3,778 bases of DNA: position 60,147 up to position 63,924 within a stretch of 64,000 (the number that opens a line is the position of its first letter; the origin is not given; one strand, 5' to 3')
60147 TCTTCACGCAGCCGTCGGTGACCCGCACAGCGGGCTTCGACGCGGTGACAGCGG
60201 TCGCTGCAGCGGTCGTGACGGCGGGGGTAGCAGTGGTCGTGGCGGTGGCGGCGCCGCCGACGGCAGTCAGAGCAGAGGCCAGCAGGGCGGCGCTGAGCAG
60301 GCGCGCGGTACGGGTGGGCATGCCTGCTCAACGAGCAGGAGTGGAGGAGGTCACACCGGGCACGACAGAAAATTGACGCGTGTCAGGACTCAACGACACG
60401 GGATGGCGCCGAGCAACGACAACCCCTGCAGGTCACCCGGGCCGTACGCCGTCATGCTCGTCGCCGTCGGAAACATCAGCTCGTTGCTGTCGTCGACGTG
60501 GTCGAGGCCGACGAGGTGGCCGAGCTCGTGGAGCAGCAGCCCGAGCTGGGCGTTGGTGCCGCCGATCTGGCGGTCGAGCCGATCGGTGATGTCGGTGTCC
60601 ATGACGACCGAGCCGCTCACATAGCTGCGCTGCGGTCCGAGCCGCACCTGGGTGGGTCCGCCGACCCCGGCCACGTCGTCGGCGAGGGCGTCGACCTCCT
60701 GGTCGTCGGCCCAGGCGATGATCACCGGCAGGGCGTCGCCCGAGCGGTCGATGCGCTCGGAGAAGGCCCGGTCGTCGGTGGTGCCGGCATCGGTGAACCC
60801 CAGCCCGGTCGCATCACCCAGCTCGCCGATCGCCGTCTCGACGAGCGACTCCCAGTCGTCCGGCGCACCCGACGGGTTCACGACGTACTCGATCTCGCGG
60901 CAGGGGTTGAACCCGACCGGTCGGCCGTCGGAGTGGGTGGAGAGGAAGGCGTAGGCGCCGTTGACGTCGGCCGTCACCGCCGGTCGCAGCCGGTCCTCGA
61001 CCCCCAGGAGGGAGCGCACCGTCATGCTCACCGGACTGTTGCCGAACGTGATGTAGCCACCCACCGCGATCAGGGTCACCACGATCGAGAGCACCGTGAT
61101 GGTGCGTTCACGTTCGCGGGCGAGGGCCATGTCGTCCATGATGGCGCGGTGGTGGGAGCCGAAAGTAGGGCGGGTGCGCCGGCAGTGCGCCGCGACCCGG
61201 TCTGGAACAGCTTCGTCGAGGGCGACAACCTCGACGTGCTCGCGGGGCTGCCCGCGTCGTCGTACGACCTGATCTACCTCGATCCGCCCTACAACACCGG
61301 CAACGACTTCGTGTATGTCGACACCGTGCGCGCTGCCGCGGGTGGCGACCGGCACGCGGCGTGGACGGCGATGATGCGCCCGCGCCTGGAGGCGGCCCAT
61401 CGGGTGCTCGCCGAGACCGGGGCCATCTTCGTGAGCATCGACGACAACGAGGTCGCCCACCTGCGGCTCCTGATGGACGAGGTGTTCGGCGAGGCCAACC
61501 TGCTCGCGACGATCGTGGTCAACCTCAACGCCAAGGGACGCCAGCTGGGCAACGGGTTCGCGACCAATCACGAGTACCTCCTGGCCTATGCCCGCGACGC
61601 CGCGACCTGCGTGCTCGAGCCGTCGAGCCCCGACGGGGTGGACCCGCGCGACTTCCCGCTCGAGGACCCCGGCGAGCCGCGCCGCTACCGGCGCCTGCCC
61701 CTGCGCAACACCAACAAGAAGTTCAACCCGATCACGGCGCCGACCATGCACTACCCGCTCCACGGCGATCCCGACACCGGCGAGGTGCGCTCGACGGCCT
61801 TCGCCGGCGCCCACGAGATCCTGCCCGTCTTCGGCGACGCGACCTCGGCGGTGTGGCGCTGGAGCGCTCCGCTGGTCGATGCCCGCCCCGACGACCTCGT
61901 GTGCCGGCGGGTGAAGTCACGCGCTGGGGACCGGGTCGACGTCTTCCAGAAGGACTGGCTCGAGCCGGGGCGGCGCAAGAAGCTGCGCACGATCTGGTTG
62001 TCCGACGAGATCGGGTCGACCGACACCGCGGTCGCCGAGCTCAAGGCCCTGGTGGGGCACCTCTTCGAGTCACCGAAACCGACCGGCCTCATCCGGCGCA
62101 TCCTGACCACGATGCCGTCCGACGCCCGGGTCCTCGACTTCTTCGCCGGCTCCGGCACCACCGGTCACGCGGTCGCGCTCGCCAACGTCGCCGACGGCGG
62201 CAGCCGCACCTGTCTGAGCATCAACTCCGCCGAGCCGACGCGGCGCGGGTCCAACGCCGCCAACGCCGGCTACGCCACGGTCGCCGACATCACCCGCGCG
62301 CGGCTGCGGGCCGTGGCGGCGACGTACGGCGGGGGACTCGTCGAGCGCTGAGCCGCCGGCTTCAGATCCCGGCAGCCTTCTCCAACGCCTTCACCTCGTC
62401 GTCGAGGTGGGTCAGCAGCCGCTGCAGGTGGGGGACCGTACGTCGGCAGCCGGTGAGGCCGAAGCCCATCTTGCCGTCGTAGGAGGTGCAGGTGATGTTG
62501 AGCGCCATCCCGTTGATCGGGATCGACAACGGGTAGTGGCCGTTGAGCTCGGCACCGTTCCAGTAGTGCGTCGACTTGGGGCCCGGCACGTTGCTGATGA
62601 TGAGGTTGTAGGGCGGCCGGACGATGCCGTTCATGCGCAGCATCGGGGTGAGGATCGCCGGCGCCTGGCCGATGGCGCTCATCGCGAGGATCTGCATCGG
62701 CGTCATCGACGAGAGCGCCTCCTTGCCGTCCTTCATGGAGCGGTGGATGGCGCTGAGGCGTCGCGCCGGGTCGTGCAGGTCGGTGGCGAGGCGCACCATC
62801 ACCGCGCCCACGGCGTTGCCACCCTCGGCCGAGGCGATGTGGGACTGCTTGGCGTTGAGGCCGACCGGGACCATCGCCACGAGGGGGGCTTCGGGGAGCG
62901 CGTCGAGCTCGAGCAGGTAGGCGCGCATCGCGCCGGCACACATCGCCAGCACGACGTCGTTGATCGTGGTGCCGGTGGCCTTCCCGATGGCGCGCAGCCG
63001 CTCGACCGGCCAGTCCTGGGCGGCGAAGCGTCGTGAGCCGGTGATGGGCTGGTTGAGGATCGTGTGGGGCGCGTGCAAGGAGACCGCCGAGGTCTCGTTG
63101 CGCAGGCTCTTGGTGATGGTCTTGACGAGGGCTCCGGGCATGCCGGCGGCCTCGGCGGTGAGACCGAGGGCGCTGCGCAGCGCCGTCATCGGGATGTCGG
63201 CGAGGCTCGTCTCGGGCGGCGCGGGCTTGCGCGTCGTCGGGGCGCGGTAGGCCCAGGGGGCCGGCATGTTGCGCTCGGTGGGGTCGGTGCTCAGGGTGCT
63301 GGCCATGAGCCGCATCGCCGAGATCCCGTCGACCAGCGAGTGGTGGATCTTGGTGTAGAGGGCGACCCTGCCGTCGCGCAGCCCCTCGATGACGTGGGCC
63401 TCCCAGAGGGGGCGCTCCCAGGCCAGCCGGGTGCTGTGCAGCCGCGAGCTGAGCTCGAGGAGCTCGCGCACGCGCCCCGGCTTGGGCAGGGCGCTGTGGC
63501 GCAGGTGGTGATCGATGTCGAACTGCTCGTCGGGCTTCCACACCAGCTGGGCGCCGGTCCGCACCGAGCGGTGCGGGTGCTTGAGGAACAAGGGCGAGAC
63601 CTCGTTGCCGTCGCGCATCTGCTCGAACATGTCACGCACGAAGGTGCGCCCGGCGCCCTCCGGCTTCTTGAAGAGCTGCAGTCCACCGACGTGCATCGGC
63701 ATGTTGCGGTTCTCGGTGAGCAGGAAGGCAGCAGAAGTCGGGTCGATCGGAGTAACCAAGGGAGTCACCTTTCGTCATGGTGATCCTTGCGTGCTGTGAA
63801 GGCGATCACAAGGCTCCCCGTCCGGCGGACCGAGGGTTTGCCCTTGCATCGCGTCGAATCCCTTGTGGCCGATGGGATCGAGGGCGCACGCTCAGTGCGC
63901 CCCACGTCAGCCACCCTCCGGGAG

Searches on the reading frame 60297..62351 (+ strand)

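Call 22: search_protein_families(library=pfam, max_evalue=0.0001, proteins=[window:60297-62351:+])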
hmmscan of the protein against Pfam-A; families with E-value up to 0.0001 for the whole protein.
window:60297-62351:+ (684 aa): 1 family
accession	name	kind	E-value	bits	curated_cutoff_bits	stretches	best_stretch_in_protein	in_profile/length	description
PF01555.25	N6_N4_Mtase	-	2.5e-27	96.7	26.7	1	324-629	2-202/221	DNA methylase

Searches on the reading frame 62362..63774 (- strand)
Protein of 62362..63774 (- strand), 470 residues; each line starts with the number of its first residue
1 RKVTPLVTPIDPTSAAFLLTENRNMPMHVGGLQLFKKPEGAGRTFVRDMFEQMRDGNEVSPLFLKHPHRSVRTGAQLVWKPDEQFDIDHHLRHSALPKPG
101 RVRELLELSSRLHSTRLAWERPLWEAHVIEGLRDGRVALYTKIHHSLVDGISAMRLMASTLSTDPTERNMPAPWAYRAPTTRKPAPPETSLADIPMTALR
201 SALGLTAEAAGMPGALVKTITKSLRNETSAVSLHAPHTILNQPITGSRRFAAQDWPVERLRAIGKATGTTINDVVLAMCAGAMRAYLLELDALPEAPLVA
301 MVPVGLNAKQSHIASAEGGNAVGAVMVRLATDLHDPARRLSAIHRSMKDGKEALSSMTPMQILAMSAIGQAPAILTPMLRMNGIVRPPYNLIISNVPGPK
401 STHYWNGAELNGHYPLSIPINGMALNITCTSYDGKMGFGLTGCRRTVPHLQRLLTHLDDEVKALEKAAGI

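Call 23: search_protein_families(library=pfam, max_evalue=0.0001, proteins=[window:62362-63774:-])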
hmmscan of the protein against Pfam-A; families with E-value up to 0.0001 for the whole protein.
window:62362-63774:- (470 aa): 3 families
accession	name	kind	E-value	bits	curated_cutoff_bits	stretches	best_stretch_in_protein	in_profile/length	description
PF03007.21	WS_DGAT_cat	-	7.3e-75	252.6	23.6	1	12-275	3-263/263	Wax ester synthase/diacylglycerol acyltransferase catalytic domain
PF06974.18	WS_DGAT_C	-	3.4e-36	124.9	20.7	1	319-464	2-144/145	WS/DGAT C-terminal domain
PF16911.10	PapA_C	-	6.3e-06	26.2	30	1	258-366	18-129/203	Phthiocerol/phthiodiolone dimycocerosyl transferase C-terminus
